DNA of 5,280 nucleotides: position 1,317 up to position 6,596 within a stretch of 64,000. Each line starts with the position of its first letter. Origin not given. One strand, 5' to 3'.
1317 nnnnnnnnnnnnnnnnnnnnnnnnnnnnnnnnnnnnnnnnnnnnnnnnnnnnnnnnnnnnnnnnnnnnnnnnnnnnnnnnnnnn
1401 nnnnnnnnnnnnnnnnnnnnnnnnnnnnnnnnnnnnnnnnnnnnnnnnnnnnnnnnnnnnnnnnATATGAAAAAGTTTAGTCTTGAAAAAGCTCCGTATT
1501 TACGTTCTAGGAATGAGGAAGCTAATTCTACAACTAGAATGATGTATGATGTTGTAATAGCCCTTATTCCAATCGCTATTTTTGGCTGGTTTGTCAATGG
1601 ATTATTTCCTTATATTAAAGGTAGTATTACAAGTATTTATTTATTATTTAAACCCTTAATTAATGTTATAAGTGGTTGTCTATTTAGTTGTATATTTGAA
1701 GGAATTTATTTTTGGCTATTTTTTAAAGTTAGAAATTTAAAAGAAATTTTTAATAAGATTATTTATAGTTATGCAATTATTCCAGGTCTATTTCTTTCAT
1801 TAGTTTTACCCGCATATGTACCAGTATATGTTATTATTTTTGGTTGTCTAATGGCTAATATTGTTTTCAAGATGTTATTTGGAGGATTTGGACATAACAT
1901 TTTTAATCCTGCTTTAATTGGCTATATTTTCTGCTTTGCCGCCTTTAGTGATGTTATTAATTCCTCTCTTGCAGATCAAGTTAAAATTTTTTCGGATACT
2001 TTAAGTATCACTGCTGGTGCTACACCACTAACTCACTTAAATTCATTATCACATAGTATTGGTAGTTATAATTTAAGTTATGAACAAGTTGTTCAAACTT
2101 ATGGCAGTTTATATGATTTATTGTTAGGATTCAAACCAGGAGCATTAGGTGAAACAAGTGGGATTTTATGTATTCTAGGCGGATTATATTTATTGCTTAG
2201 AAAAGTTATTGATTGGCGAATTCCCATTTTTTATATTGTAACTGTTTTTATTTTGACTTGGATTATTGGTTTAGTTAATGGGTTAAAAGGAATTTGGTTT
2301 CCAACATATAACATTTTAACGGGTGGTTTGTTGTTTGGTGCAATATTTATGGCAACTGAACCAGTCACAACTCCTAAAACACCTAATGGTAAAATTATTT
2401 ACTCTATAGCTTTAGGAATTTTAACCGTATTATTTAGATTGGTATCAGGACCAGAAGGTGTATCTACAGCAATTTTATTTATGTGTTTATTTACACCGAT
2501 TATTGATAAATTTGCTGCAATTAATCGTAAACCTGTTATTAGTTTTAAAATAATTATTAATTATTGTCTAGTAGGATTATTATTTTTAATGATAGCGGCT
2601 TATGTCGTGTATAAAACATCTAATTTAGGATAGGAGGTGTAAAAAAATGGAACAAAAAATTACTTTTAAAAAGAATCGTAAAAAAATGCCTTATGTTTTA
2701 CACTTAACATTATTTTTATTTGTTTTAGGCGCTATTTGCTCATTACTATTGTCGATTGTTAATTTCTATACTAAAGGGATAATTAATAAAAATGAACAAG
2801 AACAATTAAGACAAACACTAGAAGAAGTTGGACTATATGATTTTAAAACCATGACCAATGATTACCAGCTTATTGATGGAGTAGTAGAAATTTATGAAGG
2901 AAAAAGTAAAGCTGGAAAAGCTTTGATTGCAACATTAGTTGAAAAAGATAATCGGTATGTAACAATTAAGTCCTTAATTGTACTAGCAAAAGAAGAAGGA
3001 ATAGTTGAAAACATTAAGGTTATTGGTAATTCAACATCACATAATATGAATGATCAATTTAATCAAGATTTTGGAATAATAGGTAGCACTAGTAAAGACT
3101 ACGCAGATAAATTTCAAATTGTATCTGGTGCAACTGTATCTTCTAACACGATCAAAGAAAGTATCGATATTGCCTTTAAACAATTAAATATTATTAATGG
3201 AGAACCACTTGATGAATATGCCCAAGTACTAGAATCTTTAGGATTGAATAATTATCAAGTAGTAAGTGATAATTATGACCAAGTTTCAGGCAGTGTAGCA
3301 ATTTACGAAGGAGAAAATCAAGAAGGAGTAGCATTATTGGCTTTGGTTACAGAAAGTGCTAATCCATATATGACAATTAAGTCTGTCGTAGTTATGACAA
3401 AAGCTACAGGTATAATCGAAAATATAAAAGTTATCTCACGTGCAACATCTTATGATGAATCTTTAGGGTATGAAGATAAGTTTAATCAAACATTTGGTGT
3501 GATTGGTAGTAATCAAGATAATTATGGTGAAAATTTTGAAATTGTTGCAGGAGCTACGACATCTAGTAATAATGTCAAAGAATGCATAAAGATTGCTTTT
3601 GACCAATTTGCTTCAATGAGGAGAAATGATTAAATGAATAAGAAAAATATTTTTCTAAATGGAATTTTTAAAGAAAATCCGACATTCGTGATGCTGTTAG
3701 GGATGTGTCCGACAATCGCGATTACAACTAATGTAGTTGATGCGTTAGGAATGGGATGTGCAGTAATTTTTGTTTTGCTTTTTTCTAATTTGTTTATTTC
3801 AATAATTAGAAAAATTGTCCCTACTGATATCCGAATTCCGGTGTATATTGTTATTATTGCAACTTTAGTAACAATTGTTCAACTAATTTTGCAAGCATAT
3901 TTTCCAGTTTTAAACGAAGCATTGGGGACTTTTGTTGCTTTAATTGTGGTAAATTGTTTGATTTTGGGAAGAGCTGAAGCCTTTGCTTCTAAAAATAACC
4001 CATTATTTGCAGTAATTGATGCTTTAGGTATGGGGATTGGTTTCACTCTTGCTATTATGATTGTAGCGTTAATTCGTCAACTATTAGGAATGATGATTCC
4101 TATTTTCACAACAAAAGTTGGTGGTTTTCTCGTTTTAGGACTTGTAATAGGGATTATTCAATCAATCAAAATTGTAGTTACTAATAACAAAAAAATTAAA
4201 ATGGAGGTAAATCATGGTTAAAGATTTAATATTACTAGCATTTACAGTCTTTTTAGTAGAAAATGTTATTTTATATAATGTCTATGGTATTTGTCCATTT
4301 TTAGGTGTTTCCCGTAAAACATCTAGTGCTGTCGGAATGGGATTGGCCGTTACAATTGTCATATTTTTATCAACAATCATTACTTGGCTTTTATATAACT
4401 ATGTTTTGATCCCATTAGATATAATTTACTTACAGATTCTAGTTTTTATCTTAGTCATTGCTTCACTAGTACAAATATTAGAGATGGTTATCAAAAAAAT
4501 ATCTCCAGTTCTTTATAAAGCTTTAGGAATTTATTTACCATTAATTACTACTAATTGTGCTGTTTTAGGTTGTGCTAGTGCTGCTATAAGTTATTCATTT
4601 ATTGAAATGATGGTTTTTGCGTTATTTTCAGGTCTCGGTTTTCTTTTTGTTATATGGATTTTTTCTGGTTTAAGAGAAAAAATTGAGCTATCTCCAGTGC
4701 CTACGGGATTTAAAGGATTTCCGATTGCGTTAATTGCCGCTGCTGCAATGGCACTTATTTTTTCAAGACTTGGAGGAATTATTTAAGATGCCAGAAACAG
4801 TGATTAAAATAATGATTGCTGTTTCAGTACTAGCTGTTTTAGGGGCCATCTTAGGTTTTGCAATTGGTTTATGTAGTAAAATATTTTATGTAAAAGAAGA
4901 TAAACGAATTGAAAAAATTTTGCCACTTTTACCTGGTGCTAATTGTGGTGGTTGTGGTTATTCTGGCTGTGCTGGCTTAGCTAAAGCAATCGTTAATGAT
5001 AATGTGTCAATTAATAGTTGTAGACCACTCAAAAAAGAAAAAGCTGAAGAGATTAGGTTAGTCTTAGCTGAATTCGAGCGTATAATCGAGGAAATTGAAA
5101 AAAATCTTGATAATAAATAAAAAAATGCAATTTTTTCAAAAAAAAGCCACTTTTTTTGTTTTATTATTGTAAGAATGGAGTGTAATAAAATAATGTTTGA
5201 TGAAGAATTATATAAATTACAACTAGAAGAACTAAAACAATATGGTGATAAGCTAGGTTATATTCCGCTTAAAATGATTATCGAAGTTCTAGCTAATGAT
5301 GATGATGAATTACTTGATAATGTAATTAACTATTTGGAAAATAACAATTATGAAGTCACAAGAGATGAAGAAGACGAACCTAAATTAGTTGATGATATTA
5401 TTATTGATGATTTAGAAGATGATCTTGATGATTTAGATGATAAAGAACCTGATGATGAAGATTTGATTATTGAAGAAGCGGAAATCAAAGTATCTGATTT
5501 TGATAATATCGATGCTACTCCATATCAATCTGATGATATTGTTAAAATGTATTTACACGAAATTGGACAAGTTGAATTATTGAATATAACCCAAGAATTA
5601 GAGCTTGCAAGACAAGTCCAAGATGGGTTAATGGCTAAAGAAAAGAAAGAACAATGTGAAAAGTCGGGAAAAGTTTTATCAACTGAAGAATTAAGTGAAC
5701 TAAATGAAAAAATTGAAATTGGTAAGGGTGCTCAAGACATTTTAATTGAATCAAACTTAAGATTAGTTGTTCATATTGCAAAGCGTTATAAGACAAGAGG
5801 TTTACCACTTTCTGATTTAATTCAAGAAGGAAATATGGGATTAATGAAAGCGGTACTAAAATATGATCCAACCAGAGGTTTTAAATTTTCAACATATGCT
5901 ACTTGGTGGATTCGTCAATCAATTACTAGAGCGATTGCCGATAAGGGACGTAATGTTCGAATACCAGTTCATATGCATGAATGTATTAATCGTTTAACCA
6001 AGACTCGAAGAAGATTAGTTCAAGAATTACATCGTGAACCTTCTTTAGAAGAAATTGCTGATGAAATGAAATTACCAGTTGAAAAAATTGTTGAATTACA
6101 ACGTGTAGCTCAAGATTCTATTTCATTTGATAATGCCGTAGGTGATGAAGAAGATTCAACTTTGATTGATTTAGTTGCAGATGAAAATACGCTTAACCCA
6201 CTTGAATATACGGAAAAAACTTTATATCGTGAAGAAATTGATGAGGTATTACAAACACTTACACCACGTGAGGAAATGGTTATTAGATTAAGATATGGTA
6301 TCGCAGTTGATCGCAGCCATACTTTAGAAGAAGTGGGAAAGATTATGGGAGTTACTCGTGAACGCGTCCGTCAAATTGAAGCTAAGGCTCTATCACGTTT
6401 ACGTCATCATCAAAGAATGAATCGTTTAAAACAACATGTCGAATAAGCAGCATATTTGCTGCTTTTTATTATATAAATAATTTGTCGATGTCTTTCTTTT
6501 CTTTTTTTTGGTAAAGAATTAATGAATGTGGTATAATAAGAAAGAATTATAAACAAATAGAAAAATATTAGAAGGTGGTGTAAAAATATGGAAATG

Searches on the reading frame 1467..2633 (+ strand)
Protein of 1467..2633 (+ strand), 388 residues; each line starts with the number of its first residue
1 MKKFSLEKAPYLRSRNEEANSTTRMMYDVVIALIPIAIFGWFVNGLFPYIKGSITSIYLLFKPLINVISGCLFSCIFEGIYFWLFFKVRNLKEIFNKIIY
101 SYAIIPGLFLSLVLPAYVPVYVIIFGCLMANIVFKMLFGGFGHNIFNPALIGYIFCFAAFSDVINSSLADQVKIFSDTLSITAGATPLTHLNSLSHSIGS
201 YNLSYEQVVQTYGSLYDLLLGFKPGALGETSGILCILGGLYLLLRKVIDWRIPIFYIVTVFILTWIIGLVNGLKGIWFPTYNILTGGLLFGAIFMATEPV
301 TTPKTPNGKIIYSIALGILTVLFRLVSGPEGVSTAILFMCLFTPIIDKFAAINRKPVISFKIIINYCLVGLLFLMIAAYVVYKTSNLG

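Call 6: search_protein_families(library=ncbifam, proteins=[window:1467-2633:+], max_evalue=1e-8)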
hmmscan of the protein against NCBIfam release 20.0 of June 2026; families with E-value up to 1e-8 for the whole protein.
window:1467-2633:+ (388 aa): 6 families
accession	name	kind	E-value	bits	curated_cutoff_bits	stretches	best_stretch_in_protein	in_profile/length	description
TIGR01946.1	rnfD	subfamily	1.3e-58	198.9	207.05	1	18-349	6-319/327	RnfABCDGE type electron transport complex subunit D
NF003756.0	PRK05349.1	equivalog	5.4e-46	157.3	414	1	21-350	52-392/406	NADH:ubiquinone reductase (Na(+)-transporting) subunit B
TIGR01937.1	nqrB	equivalog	1.1e-41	143.1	349.9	1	22-351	51-406/413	NADH:ubiquinone reductase (Na(+)-transporting) subunit B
NF002011.0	PRK00816.1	equivalog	5e-36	124.5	415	2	233-350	225-342/352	electron transport complex subunit RsxD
NF041838.1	rnfD_Methano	equivalog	2.7e-35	122.1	400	2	209-327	142-256/285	Rnf electron transport complex subunit RnfD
NF002181.0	PRK01024.1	equivalog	6.1e-30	104.4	792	1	214-353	345-497/503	Na(+)-transporting NADH-quinone reductase subunit B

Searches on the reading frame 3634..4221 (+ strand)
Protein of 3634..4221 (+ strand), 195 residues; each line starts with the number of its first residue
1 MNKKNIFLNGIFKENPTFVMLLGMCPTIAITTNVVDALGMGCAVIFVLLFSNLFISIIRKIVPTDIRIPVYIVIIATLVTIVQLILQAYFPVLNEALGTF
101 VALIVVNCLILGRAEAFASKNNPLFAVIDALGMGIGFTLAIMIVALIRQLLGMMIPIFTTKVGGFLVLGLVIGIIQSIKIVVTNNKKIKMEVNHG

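Call 6: search_protein_families(library=ncbifam, proteins=[window:3634-4221:+], max_evalue=1e-8)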
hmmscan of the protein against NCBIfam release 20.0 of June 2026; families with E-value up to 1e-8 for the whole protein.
window:3634-4221:+ (195 aa): 11 families
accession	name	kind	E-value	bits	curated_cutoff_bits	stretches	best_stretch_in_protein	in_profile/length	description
NF009070.0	PRK12405.1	subfamily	1.7e-63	213.9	184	1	2-152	3-153/231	electron transport complex subunit RsxE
TIGR01948.1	rnfE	subfamily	7.4e-57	192.1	213.4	1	5-153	2-150/196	RnfABCDGE type electron transport complex subunit E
NF041839.1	rnfE_Methano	equivalog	8.1e-53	179.2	350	1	5-154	4-153/203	Rnf electron transport complex subunit RnfE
NF006777.0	PRK09292.1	equivalog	2.2e-44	151.7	235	1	2-153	6-157/209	NADH:ubiquinone reductase (Na(+)-transporting) subunit D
TIGR01939.1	nqrD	equivalog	5.3e-42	144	244.85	1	2-153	5-156/207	NADH:ubiquinone reductase (Na(+)-transporting) subunit D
TIGR01943.1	rnfA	subfamily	1.2e-22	81.2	229.3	1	6-152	6-158/190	RnfABCDGE type electron transport complex subunit A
TIGR01940.1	nqrE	equivalog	5.3e-20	72.6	247.55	1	5-152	5-168/200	NADH:ubiquinone reductase (Na(+)-transporting) subunit E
NF041835.1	rnfA_Methano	equivalog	4.1e-19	69.8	300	1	5-150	8-159/195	Rnf electron transport complex subunit RnfA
NF003481.0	PRK05151.1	equivalog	3.1e-16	60.1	240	1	6-152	7-159/193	electron transport complex subunit RsxA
NF002200.0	PRK01061.1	equivalog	2.8e-15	56.6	351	1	70-153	95-179/250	Na(+)-translocating NADH-quinone reductase subunit E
NF009108.0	PRK12456.1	equivalog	1.8e-11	44.5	398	1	5-151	7-165/199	Na(+)-translocating NADH-quinone reductase subunit E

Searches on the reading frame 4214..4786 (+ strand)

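Call 6: search_protein_families(library=ncbifam, proteins=[window:4214-4786:+], max_evalue=1e-8)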
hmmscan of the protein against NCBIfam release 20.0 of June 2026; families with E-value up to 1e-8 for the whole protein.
window:4214-4786:+ (190 aa): 11 families
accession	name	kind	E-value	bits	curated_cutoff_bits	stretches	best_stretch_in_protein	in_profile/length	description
TIGR01943.1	rnfA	subfamily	6e-63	212.7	229.3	1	4-190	2-190/190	RnfABCDGE type electron transport complex subunit A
NF003481.0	PRK05151.1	equivalog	4.5e-58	196.6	240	1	3-189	2-190/193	electron transport complex subunit RsxA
NF041835.1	rnfA_Methano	equivalog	1e-46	159.8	300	1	11-184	12-187/195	Rnf electron transport complex subunit RnfA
TIGR01940.1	nqrE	equivalog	1.6e-41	142.8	247.55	1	8-189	6-199/200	NADH:ubiquinone reductase (Na(+)-transporting) subunit E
NF002200.0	PRK01061.1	equivalog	4.2e-37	128.1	351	1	11-189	17-209/250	Na(+)-translocating NADH-quinone reductase subunit E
NF009108.0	PRK12456.1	equivalog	9.5e-33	114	398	1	11-189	11-197/199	Na(+)-translocating NADH-quinone reductase subunit E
TIGR01948.1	rnfE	subfamily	1.5e-26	93.2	213.4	1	13-157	8-148/196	RnfABCDGE type electron transport complex subunit E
NF009070.0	PRK12405.1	subfamily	2.5e-26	92.3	184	1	13-157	12-152/231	electron transport complex subunit RsxE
NF041839.1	rnfE_Methano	equivalog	7.4e-19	68.4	350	1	16-159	13-152/203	Rnf electron transport complex subunit RnfE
NF006777.0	PRK09292.1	equivalog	2.3e-17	63.5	235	1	12-156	14-154/209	NADH:ubiquinone reductase (Na(+)-transporting) subunit D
TIGR01939.1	nqrD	equivalog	6.3e-16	58.8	244.85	1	12-159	13-156/207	NADH:ubiquinone reductase (Na(+)-transporting) subunit D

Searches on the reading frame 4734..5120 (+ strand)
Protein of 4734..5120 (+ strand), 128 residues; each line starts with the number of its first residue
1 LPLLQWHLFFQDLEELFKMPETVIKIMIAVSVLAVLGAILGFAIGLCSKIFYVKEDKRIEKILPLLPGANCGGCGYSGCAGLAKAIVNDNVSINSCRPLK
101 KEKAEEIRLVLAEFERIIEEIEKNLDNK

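Call 6: search_protein_families(library=ncbifam, proteins=[window:4734-5120:+], max_evalue=1e-8)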
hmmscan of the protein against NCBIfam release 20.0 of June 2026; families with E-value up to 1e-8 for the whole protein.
window:4734-5120:+ (128 aa): 7 families
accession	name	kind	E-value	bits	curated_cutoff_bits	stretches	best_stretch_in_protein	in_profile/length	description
NF005503.0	PRK07118.1-2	equivalog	5.9e-21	75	252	1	27-107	3-84/292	RnfABCDGE type electron transport complex subunit B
NF005505.0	PRK07118.1-4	equivalog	1e-18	67.8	378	1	26-112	7-93/265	Fe-S cluster domain-containing protein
TIGR01944.1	rnfB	subfamily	1.3e-18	67.2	68.7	1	25-112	3-89/190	RnfABCDGE type electron transport complex subunit B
NF041836.1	rnfB_Methano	equivalog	3.2e-18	66.1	445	1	26-111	7-92/265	Rnf electron transport complex subunit RnfB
NF005504.0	PRK07118.1-3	equivalog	2.2e-16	60.1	437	1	25-90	3-68/293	Fe-S cluster domain-containing protein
NF003475.0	PRK05113.1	equivalog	2.4e-16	60.2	203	1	25-111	3-88/190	electron transport complex subunit RsxB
NF005506.0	PRK07118.1-5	equivalog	1.2e-13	51.1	388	1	27-108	7-88/279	Fe-S cluster domain-containing protein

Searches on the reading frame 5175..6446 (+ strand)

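Call 6: search_protein_families(library=ncbifam, proteins=[window:5175-6446:+], max_evalue=1e-8)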
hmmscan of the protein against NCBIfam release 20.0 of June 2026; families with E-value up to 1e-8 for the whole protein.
window:5175-6446:+ (423 aa): 44 families (the best 25 are shown)
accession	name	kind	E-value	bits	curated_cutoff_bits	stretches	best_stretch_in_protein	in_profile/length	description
NF004208.0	PRK05658.1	equivalog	2e-119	400.4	555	2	158-423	362-630/631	RNA polymerase sigma factor RpoD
NF006666.0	PRK09210.1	equivalog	8.7e-109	364.2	572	1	167-423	113-370/370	RNA polymerase sigma factor RpoD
NF004560.0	PRK05901.1-1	equivalog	9.3e-106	354.9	711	1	51-420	145-513/516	RNA polymerase sigma factor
NF004561.0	PRK05901.1-3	equivalog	7e-105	352.1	582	1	57-421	168-535/537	RNA polymerase sigma factor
NF005643.0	PRK07406.1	equivalog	3.1e-103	345.9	500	1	75-422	41-396/397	RNA polymerase sigma factor RpoD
TIGR02393.1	RpoD_Cterm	equivalog_domain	1.5e-102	342.3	354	1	186-422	1-237/238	RNA polymerase sigma factor RpoD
TIGR02997.1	Sig70-cyanoRpoD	subfamily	1.1e-100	336.8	384.5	1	121-410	1-298/298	RNA polymerase sigma factor, RpoD/SigA family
NF005920.0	PRK07921.1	subfamily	1.7e-97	326.4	464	1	115-421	24-326/328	RNA polymerase sigma factor SigB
NF041931.2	MzaA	equivalog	2.4e-96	324.2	800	1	170-423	460-715/726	MZA anti-phage system associated sigma-70 family RNA polymerase sigma factor MzaA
NF004565.0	PRK05901.2-3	equivalog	8.2e-87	292.1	484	1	163-422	227-499/501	RNA polymerase sigma factor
NF005785.0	PRK07598.1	equivalog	6.5e-86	288.7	554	1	172-423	162-412/415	RNA polymerase sigma factor SigC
NF004566.0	PRK05901.2-4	equivalog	1.2e-84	285.1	531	1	181-421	188-442/448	RNA polymerase sigma factor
TIGR02394.1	rpoS_proteo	equivalog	4.8e-84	282.2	378.7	1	168-420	28-281/285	RNA polymerase sigma factor RpoS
NF004564.0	PRK05901.2-2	equivalog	4.8e-83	279.5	617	1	184-419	247-489/500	RNA polymerase sigma factor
NF004562.0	PRK05901.1-4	equivalog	8e-81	272.2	779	1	182-421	313-552/571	RNA polymerase sigma factor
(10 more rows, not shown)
